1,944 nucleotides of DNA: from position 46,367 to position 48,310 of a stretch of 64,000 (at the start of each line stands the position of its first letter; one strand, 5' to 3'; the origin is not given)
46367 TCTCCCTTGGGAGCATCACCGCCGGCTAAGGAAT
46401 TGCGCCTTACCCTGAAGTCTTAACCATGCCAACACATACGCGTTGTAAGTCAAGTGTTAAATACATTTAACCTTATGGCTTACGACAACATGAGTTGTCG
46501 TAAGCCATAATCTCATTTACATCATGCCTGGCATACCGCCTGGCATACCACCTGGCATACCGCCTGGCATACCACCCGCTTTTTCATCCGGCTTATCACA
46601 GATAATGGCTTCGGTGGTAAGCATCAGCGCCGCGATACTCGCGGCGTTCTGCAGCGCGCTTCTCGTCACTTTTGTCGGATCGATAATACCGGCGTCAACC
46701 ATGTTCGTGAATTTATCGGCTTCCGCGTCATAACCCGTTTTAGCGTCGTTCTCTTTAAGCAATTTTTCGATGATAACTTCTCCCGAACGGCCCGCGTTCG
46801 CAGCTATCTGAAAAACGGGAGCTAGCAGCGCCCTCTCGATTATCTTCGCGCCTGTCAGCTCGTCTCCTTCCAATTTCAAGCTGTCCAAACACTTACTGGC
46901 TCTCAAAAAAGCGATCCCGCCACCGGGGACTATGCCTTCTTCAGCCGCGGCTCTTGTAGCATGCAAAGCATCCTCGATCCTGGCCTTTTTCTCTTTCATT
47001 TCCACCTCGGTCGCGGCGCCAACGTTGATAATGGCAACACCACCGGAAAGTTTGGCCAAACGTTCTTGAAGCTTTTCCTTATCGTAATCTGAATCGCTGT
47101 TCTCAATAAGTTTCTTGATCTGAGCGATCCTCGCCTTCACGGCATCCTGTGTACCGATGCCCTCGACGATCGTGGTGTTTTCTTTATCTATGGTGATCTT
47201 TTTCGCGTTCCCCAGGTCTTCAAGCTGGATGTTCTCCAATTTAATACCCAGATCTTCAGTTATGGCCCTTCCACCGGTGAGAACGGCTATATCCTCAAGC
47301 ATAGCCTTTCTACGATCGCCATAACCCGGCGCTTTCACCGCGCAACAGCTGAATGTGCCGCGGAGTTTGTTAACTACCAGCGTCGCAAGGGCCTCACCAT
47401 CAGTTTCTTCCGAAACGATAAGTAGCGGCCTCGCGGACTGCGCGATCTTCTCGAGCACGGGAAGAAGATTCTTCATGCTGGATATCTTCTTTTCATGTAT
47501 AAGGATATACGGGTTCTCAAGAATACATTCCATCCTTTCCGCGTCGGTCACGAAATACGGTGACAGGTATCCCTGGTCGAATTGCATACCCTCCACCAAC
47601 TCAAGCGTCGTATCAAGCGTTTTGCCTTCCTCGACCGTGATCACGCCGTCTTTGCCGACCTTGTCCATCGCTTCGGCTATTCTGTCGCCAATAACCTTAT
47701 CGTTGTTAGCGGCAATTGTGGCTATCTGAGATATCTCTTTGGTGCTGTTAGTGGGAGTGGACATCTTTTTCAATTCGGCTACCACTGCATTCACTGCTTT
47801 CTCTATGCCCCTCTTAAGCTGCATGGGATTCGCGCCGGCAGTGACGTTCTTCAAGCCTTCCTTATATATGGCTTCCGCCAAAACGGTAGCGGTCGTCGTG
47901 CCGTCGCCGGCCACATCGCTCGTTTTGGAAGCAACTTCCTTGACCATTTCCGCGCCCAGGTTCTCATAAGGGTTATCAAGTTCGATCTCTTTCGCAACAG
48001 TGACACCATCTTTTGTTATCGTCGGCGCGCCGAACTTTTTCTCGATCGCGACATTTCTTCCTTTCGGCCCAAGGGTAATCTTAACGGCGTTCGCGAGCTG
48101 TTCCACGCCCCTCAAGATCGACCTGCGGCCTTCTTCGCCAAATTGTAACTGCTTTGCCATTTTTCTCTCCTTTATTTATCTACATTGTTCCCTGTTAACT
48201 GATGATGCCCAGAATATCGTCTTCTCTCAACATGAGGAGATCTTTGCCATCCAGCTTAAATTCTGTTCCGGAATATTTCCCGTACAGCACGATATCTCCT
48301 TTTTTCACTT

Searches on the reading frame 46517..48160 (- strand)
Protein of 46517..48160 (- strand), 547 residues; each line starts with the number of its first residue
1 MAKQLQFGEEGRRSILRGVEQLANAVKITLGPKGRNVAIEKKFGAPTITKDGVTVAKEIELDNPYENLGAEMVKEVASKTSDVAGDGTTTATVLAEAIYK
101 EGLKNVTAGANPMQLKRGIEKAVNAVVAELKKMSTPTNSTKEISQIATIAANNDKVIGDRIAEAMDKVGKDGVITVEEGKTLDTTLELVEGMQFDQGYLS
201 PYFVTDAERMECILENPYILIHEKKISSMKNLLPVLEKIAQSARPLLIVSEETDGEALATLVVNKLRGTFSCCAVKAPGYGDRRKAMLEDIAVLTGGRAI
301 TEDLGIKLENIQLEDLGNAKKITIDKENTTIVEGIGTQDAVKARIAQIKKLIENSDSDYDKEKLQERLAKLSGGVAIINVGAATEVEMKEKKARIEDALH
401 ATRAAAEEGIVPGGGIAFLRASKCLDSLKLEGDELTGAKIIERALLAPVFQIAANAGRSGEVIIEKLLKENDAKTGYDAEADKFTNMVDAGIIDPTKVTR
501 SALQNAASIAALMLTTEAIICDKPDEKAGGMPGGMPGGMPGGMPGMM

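Call 69: search_protein_families(library=pfam, proteins=[window:46517-48160:-], max_evalue=0.00001)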
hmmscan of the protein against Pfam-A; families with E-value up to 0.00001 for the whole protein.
window:46517-48160:- (547 aa): 1 family
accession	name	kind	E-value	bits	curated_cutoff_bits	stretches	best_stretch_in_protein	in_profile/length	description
PF00118.29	Cpn60_TCP1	-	2e-79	268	34.3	1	22-523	1-489/490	TCP-1/cpn60 chaperonin family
